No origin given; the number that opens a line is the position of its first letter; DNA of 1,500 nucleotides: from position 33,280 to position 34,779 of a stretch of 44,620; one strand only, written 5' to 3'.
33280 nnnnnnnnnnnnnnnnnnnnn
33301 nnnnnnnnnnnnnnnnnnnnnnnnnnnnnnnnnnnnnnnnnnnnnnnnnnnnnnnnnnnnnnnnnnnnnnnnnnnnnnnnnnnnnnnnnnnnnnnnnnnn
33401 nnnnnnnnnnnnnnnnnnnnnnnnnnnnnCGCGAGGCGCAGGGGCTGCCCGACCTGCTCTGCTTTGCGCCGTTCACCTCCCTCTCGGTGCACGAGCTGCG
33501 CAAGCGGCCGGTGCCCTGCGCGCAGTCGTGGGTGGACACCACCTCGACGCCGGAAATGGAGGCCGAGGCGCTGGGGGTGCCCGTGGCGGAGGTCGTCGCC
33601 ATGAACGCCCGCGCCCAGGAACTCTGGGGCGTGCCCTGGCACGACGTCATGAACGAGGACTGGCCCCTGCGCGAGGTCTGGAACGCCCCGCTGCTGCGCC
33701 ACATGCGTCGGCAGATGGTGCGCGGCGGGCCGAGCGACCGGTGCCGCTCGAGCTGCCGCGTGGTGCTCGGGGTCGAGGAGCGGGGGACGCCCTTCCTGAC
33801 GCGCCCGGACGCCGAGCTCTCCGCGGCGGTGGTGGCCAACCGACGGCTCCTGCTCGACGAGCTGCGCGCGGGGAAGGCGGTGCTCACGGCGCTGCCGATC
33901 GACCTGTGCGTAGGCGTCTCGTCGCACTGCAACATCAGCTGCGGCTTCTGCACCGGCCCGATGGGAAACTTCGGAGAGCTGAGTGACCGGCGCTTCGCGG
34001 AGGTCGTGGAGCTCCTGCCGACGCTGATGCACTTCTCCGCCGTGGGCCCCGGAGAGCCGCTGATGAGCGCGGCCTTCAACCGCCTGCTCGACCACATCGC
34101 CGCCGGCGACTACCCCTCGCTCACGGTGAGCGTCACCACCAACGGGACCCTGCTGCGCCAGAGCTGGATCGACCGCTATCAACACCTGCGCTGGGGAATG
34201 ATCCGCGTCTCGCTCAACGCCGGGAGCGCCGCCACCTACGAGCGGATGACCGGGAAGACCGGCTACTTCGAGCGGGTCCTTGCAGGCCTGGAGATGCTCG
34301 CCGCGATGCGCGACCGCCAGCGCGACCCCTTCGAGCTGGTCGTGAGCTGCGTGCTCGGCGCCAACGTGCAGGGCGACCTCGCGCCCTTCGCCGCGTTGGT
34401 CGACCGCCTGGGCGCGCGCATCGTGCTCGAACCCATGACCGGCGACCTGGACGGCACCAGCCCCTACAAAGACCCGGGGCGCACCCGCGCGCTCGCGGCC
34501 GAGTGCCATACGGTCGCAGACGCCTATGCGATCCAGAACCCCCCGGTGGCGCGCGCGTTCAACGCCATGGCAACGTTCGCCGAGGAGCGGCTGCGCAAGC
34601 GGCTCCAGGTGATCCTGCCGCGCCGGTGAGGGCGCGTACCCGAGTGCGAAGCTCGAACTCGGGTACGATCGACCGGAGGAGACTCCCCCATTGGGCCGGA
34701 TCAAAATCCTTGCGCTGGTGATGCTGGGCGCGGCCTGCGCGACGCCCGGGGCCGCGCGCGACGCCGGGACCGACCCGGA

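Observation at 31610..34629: Second PPCC-domain gene divergent from a second double radical-SAM gene; shared N-terminal module with the 1186-aa protein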

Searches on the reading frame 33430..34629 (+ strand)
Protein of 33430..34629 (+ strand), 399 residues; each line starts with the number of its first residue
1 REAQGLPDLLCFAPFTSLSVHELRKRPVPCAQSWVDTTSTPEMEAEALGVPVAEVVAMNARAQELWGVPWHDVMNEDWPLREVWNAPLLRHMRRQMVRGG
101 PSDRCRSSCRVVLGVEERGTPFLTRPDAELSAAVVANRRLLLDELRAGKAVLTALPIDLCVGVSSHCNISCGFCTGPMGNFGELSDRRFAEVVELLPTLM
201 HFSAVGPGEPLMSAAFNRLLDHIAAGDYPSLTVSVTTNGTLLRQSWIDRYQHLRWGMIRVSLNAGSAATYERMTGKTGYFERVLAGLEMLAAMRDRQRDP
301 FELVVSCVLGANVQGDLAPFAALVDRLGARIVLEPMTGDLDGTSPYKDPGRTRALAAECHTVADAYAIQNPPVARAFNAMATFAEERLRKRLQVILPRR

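Call 17: search_protein_families(library=ncbifam, proteins=[window:33430-34629:+], max_evalue=1)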
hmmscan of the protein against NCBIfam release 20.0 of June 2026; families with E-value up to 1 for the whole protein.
window:33430-34629:+ (399 aa): 46 families (the best 25 are shown)
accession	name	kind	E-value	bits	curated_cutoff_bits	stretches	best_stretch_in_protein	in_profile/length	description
NF033640.1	N_Twi_rSAM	subfamily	1.8e-14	53.7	170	2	190-284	164-262/398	twitch domain-containing radical SAM protein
TIGR03962.1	mycofact_rSAM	equivalog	3.8e-12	46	265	1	155-338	10-187/339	mycofactocin radical SAM maturase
TIGR02666.1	moaA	equivalog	4.2e-11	42.4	284.05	1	159-292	12-152/336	GTP 3',8-cyclase MoaA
TIGR02668.1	moaA_archaeal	equivalog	2e-09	36.8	325.25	1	159-289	12-142/303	GTP 3',8-cyclase MoaA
TIGR04317.1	W_rSAM_matur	equivalog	3e-09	36.5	380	1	159-332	6-179/349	tungsten cofactor oxidoreductase radical SAM maturase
TIGR04311.1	rSAM_Geo_metal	subfamily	3.8e-08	32.8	400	1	156-329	2-179/423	radical SAM/SPASM family putative metalloenzyme maturase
TIGR03977.1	rSAM_pair_HxsC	equivalog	5.3e-08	32.1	267.9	1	163-293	31-165/292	His-Xaa-Ser system radical SAM maturase HxsC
TIGR04545.1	rSAM_ahbD_hemeb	equivalog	8e-08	32.1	500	1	163-292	6-136/339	heme b synthase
NF045574.1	sacti_mat_StsB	exception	1.8e-07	30.4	625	1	164-293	103-231/466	StsB family radical SAM/SPASM domain sactipeptide maturase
NF001199.0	PRK00164.2-1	equivalog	2.2e-07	30.4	231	1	159-289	14-144/308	GTP 3',8-cyclase MoaA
TIGR04251.1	SCM_rSAM_ScmF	equivalog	6e-07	29.2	400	1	204-291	58-142/353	SynChlorMet cassette radical SAM/SPASM protein ScmF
TIGR04051.1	rSAM_NirJ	equivalog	1.7e-06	27.3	515.45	1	166-291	11-136/354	heme d1 biosynthesis radical SAM protein NirJ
TIGR04054.1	rSAM_NirJ1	equivalog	3e-06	26.1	650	1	163-292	42-171/387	putative heme d1 biosynthesis radical SAM protein NirJ1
NF050035.1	rSAM_WgK_link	exception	3.2e-06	26.4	650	1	156-290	8-143/367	radical SAM/SPASM peptide maturase WgkB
TIGR04426.1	rSAM_desII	equivalog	1.2e-05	24.2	450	1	166-308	123-270/468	dTDP-4-amino-4,6-dideoxy-D-glucose ammonia-lyase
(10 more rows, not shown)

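Call 18: search_protein_families(library=pfam, proteins=[window:33430-34629:+], max_evalue=1)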
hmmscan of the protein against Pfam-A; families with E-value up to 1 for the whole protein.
window:33430-34629:+ (399 aa): 1 family
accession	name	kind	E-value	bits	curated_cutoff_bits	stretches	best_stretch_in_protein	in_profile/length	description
PF04055.27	Radical_SAM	-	3.3e-12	47.3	29.5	1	164-292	4-138/166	Radical SAM superfamily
